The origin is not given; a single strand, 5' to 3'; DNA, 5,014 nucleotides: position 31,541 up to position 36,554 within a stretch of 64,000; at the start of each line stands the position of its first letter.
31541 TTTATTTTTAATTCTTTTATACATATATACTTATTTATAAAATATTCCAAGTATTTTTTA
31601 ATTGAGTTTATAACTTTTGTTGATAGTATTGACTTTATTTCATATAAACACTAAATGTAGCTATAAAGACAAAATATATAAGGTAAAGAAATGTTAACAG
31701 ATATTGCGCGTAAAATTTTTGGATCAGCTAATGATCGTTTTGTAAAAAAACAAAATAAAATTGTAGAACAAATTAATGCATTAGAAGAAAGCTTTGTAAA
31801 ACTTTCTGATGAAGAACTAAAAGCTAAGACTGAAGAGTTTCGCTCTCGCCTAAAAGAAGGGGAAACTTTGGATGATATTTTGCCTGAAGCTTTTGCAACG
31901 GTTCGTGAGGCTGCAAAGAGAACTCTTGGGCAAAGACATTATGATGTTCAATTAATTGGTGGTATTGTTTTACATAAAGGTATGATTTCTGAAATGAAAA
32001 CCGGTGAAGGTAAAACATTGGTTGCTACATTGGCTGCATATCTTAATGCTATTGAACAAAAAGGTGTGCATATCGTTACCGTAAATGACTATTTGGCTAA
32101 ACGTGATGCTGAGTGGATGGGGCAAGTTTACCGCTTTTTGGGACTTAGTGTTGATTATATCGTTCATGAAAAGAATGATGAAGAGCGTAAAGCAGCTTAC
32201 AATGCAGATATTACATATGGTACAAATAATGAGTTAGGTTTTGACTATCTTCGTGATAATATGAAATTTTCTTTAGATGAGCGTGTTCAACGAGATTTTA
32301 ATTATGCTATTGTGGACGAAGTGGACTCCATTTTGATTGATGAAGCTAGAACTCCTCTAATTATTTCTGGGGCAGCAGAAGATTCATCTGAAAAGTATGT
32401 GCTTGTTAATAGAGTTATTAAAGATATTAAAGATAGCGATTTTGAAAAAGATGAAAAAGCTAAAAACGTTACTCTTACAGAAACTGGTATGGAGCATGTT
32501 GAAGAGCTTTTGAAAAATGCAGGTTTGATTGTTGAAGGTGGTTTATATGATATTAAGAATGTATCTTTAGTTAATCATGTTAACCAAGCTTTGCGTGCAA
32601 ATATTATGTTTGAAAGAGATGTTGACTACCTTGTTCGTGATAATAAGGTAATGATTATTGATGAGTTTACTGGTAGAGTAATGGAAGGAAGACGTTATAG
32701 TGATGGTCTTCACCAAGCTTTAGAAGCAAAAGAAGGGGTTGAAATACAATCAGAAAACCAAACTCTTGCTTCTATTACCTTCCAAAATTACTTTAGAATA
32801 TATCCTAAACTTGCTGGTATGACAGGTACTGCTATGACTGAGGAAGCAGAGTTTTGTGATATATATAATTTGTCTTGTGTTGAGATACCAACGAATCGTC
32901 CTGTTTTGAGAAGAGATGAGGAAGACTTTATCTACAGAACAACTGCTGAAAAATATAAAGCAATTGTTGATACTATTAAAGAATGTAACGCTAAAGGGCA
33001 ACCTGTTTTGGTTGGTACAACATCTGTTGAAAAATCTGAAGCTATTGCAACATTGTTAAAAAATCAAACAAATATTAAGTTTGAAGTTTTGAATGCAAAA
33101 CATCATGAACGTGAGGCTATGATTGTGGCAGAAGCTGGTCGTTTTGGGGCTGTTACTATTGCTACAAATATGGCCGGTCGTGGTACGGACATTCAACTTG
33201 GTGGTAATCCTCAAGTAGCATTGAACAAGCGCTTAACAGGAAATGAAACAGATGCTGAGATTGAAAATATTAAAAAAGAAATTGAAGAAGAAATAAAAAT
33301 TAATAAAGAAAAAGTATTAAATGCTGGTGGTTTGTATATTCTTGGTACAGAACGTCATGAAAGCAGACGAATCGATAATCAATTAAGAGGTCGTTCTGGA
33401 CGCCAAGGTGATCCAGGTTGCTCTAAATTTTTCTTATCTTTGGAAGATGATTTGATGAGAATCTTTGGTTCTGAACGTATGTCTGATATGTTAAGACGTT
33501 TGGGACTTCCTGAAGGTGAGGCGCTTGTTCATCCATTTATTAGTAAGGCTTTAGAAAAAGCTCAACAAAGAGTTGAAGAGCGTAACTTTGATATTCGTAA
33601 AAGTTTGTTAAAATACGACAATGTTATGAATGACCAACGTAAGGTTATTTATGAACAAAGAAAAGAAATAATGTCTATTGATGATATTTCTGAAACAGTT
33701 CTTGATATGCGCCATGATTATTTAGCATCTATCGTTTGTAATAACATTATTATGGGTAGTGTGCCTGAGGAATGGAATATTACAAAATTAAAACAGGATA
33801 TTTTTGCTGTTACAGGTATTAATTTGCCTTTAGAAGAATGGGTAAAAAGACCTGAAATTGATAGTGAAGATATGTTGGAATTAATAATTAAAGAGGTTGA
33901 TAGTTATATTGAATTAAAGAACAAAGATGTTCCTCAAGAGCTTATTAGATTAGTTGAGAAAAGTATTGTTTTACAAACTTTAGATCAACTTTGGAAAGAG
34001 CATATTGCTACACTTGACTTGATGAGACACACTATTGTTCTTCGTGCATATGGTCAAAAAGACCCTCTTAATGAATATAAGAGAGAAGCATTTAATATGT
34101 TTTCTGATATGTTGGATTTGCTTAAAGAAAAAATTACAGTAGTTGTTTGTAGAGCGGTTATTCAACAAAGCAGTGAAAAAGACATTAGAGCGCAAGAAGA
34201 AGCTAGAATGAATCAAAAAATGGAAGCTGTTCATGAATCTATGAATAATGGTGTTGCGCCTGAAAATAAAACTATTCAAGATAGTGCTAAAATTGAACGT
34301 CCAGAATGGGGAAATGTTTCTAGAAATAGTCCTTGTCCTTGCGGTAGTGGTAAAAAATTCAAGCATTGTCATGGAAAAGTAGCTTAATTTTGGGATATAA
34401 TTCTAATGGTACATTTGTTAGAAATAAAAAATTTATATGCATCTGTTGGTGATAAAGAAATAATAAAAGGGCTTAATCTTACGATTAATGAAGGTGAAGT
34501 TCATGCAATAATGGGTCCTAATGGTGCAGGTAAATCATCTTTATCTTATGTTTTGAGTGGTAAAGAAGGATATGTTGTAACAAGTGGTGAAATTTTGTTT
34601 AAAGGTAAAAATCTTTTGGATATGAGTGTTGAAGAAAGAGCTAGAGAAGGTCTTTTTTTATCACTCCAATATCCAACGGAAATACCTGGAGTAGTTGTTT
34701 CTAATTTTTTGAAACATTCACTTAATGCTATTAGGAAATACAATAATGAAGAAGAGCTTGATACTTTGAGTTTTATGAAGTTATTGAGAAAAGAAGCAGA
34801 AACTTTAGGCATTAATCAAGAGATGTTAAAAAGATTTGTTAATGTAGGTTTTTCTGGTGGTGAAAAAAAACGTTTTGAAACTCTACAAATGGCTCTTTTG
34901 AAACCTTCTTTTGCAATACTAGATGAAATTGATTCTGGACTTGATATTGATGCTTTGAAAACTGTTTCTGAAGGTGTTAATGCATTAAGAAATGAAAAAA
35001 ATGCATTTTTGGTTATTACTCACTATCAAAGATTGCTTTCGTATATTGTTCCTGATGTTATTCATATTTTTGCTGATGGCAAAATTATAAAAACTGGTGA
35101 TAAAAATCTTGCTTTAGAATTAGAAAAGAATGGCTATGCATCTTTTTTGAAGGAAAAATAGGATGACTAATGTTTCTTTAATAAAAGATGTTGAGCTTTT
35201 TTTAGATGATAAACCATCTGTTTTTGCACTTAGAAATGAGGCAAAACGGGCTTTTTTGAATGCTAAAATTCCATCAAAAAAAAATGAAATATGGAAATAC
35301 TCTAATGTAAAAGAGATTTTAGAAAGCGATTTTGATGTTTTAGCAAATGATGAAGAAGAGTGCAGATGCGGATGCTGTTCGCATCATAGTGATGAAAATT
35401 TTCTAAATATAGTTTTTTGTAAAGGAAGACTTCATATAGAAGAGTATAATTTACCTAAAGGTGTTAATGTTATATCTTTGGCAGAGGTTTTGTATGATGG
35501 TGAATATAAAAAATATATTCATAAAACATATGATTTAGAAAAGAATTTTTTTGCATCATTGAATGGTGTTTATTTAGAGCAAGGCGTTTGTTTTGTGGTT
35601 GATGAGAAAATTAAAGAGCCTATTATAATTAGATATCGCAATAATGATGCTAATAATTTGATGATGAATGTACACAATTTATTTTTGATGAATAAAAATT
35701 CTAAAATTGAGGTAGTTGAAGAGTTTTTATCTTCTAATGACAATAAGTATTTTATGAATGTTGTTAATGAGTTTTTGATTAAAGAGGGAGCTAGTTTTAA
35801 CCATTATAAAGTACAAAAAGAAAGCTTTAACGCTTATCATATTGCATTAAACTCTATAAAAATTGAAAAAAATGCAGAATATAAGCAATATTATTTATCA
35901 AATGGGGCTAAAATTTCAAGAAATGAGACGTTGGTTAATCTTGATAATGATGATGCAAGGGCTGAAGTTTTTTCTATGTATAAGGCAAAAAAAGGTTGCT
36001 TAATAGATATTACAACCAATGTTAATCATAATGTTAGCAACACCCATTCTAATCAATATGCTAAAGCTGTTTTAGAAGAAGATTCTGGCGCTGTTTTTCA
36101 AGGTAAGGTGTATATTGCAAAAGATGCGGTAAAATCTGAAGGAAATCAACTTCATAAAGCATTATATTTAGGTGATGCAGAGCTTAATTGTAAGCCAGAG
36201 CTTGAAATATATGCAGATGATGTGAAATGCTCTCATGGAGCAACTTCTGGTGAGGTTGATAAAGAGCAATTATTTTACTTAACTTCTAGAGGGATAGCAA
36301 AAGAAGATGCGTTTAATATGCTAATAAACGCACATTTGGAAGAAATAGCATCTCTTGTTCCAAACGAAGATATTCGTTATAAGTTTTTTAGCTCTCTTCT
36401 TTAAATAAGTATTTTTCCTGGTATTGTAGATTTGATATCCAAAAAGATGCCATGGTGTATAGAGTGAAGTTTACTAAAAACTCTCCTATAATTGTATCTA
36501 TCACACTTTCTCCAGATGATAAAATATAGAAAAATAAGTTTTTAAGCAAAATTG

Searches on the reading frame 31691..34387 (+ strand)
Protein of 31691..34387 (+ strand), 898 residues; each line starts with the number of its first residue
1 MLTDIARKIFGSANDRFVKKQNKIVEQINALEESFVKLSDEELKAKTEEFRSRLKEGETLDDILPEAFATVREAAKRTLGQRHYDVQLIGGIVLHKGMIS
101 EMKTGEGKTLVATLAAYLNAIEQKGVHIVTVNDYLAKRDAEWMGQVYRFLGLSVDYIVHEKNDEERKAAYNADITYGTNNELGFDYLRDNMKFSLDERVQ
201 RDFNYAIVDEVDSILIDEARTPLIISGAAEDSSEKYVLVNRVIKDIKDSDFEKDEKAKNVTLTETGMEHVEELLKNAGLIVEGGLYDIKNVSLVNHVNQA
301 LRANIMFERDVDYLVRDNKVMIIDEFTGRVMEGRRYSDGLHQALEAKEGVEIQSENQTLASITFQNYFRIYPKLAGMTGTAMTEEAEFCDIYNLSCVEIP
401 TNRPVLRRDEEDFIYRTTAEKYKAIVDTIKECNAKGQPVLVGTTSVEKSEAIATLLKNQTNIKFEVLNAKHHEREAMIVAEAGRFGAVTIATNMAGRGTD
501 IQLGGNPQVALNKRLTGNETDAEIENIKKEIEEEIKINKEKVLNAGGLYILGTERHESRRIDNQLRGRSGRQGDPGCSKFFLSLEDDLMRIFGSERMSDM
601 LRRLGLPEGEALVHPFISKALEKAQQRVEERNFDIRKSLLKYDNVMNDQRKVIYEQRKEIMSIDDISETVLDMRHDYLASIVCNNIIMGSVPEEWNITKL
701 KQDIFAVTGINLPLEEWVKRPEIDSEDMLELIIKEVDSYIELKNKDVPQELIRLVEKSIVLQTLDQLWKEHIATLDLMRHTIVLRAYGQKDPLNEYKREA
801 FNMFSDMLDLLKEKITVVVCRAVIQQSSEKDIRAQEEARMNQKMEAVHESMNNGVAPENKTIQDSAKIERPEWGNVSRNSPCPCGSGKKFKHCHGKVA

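Call 64: search_protein_families(library=pfam, proteins=[window:31691-34387:+], max_evalue=0.00001)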
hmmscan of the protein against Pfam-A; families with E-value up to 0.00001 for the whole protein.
window:31691-34387:+ (898 aa): 6 families
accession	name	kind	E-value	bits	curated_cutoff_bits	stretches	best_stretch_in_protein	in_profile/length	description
PF07517.20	SecA_DEAD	-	9.3e-133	442.4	24.6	1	7-388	2-289/290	SecA DEAD-like domain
PF21090.3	P-loop_SecA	-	1.6e-93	312.5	27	1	404-609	1-205/205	SecA P-loop domain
PF07516.18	SecA_SW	-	1.6e-60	205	26.7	1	612-821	2-198/200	SecA Wing and Scaffold domain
PF01043.26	SecA_PP_bind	-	9.4e-39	132.8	23.5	1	232-345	2-110/110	SecA preprotein cross-linking domain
PF02810.21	SEC-C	-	2.1e-09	37.5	20.4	1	878-896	1-19/19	SEC-C motif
PF00270.35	DEAD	-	1.5e-07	31.8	26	1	95-217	14-132/167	DEAD/DEAH box helicase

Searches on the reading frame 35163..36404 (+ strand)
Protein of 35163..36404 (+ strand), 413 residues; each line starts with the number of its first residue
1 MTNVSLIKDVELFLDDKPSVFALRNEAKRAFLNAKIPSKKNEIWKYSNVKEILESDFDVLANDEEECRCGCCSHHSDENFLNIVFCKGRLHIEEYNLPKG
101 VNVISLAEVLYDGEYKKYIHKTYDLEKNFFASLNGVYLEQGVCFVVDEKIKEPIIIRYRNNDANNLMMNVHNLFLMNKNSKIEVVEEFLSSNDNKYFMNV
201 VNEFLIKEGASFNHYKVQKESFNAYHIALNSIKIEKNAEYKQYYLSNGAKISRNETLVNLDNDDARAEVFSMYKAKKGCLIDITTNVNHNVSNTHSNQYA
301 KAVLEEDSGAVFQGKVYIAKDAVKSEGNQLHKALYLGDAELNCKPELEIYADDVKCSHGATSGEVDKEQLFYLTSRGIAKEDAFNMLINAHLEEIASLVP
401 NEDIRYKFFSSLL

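Call 64: search_protein_families(library=pfam, proteins=[window:35163-36404:+], max_evalue=0.00001)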
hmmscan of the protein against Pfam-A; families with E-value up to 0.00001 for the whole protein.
window:35163-36404:+ (413 aa): 2 families
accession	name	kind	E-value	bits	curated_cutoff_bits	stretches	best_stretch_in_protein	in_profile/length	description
PF01458.23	SUFBD_core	-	3.7e-65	220.1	27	1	163-390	5-231/232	SUF system FeS cluster assembly, SufBD core domain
PF19295.5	SufBD_N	-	7.6e-10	39.2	23.5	1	19-150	25-164/172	SufBD protein N-terminal region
